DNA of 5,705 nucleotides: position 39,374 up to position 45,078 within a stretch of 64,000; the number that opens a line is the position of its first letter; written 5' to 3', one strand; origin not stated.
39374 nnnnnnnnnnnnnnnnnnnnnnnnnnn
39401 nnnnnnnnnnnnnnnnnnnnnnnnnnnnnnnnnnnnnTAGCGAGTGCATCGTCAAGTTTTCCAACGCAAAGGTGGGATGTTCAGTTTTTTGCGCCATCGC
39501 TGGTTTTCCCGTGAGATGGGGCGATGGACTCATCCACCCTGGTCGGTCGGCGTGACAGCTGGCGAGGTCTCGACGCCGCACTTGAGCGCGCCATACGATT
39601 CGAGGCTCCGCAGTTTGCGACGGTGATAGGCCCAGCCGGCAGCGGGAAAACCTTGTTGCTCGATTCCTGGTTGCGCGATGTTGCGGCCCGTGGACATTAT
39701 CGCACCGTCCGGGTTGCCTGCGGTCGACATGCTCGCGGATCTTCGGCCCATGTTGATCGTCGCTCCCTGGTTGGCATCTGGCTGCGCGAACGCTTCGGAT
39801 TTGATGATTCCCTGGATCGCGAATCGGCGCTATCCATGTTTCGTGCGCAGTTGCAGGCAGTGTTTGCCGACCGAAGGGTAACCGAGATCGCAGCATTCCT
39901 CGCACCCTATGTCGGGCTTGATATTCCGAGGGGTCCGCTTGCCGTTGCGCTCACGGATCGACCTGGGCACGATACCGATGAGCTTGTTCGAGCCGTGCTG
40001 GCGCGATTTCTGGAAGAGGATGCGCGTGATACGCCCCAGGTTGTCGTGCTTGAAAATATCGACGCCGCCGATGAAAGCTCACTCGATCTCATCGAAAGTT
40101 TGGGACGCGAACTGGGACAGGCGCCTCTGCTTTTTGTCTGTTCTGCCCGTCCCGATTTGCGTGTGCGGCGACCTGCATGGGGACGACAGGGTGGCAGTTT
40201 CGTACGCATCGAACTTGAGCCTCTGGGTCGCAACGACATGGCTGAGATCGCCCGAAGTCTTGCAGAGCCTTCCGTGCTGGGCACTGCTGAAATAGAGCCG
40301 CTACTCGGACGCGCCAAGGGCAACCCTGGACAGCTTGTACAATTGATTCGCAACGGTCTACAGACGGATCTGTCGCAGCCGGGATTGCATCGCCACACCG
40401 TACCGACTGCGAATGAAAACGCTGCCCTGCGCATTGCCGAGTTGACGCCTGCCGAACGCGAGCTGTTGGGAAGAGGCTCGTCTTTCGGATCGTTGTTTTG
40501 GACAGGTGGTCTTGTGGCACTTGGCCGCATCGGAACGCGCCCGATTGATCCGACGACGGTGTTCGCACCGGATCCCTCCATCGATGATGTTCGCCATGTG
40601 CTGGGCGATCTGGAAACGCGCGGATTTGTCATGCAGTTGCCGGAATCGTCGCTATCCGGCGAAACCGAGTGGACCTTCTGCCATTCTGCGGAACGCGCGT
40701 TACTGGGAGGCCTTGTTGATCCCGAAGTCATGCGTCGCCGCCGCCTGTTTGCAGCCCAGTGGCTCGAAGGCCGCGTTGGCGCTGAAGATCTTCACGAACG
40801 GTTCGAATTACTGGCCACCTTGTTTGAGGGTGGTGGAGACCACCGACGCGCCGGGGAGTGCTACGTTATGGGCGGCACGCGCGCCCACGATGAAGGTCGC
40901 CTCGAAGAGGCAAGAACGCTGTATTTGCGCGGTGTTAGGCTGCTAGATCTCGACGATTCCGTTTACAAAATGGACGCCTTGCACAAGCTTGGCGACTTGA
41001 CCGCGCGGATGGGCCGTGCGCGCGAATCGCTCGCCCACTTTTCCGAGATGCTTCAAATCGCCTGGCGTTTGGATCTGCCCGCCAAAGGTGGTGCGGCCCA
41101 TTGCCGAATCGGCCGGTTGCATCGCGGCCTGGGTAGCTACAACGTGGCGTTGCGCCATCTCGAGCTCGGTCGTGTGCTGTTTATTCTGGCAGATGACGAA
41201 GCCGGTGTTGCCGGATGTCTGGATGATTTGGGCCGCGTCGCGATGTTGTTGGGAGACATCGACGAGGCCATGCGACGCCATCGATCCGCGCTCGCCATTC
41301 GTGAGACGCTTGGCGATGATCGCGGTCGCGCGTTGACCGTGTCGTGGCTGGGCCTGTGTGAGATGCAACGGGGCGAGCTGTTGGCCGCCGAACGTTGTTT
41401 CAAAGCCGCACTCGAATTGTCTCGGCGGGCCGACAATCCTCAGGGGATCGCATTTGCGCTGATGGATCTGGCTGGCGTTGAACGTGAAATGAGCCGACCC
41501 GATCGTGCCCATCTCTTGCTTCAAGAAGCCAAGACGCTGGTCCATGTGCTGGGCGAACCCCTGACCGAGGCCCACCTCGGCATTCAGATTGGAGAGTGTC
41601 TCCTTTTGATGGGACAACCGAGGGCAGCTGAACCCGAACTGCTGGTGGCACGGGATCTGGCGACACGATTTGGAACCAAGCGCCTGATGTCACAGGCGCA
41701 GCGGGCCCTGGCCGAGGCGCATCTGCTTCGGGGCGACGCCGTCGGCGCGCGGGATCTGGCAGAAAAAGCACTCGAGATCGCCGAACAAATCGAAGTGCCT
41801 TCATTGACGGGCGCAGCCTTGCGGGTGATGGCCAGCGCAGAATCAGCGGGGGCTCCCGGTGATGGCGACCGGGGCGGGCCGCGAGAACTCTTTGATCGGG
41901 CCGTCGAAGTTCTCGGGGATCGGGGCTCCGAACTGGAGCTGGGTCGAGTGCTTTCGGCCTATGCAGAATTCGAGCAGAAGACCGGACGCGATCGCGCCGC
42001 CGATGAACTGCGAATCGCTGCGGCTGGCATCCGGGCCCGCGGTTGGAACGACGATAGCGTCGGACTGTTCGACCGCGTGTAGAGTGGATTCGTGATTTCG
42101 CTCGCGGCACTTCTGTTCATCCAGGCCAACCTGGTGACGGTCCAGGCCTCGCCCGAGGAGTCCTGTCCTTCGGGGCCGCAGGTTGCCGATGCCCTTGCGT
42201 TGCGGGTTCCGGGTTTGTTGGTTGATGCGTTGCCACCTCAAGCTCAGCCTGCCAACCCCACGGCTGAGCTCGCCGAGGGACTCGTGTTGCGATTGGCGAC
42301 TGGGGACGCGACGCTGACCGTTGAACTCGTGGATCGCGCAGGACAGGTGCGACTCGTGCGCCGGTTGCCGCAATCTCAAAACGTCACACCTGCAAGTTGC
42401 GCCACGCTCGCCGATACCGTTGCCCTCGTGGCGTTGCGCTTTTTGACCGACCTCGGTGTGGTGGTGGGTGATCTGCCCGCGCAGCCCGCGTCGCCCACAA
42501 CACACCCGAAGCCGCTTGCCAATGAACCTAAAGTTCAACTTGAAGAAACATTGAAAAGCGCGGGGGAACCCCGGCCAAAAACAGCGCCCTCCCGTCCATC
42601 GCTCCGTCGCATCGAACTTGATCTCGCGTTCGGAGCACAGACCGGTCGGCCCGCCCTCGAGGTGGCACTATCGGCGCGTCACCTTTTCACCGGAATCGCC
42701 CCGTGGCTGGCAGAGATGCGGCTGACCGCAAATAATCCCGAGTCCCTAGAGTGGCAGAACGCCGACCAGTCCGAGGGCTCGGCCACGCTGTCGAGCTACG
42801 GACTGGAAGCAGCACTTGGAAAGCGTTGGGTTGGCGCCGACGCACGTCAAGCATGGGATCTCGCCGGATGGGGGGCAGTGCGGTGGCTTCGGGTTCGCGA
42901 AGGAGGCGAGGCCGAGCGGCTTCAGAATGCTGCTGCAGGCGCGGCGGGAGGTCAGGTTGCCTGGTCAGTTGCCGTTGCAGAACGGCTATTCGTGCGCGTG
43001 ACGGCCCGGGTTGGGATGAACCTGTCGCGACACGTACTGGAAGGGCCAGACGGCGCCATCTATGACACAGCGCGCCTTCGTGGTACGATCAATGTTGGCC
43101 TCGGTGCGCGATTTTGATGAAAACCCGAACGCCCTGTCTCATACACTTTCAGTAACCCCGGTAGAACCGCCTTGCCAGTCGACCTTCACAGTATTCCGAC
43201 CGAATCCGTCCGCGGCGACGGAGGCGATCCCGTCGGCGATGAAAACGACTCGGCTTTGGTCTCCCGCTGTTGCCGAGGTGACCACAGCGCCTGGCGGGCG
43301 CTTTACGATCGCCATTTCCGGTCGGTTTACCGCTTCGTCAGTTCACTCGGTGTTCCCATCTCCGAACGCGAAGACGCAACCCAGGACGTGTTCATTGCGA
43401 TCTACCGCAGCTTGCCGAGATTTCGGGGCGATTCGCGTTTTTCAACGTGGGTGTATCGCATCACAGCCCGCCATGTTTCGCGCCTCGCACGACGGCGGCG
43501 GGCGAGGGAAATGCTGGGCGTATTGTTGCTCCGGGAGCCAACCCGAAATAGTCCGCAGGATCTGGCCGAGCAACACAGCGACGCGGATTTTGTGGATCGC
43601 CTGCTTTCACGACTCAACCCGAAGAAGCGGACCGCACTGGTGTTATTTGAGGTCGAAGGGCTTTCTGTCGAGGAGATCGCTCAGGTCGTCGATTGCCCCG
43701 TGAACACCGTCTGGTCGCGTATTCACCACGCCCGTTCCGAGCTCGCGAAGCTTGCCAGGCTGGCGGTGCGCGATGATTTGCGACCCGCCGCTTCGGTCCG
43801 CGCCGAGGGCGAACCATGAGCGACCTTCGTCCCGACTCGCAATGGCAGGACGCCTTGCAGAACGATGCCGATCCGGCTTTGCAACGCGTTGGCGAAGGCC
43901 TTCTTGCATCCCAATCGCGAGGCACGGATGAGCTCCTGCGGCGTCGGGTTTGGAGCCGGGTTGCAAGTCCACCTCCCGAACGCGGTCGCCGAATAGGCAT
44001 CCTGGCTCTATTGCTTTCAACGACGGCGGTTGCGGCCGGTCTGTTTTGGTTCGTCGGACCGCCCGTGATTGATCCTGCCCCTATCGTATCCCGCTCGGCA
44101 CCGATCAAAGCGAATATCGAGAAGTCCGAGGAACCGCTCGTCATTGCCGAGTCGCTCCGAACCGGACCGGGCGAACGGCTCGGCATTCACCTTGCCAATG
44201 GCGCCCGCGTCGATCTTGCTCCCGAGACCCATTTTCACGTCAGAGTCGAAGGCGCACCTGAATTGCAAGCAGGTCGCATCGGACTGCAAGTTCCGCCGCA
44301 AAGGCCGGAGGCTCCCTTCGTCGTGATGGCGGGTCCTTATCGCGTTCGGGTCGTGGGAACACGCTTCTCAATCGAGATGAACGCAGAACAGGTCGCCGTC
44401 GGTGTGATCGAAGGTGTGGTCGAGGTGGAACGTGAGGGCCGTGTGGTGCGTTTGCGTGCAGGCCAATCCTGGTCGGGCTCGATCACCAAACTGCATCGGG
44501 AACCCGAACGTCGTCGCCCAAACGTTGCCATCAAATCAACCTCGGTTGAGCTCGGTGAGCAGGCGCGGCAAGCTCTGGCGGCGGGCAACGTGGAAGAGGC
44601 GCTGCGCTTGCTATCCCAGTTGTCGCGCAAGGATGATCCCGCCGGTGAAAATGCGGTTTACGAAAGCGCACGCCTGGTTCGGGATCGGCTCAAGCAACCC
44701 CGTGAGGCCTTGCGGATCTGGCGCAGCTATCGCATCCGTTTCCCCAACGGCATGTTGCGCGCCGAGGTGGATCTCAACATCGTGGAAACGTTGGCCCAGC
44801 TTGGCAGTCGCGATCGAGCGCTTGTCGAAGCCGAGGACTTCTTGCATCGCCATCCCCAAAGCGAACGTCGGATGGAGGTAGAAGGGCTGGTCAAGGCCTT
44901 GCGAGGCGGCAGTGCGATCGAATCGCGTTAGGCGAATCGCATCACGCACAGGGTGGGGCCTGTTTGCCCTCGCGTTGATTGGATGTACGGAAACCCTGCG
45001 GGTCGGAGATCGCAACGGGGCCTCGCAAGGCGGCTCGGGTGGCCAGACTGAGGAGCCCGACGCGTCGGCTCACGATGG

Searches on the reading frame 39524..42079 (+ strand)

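Call 55: search_protein_families(library=pfam, proteins=[window:39524-42079:+], max_evalue=0.001)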
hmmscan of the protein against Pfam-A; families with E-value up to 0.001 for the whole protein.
window:39524-42079:+ (852 aa): 8 families
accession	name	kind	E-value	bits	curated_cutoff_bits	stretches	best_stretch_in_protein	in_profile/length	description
PF13424.12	TPR_12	-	2.5e-24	85.7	30.1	4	607-669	7-71/77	Tetratricopeptide repeat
PF13191.12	AAA_16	-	4.6e-19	70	32.6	1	6-205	2-167/167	AAA ATPase domain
PF07719.23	TPR_2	-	3.4e-11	42.8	27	0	607-633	5-31/34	Tetratricopeptide repeat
PF13374.12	TPR_10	-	9.2e-11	41.8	27.5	1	562-599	1-39/42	Tetratricopeptide repeat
PF17874.7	TPR_MalT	-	2.6e-09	37.3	45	1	571-758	9-196/336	MalT-like TPR region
PF00515.34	TPR_1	-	1.4e-05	25.2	27.8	0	609-633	7-31/34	Tetratricopeptide repeat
PF13401.12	AAA_22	-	3.6e-05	24.5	27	0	29-182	5-96/130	AAA domain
PF13181.12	TPR_8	-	0.00017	21.9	25.7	0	609-634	7-32/34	Tetratricopeptide repeat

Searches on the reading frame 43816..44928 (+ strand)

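Call 55: search_protein_families(library=pfam, proteins=[window:43816-44928:+], max_evalue=0.001)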
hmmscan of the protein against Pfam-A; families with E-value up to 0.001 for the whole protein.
window:43816-44928:+ (371 aa): 2 families
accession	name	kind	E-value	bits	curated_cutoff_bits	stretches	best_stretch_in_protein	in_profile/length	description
PF04773.18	FecR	-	6.1e-12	46.3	24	1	114-203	3-97/97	FecR protein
PF13428.12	TPR_14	-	0.00045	21.1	23.5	0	322-351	7-36/44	Tetratricopeptide repeat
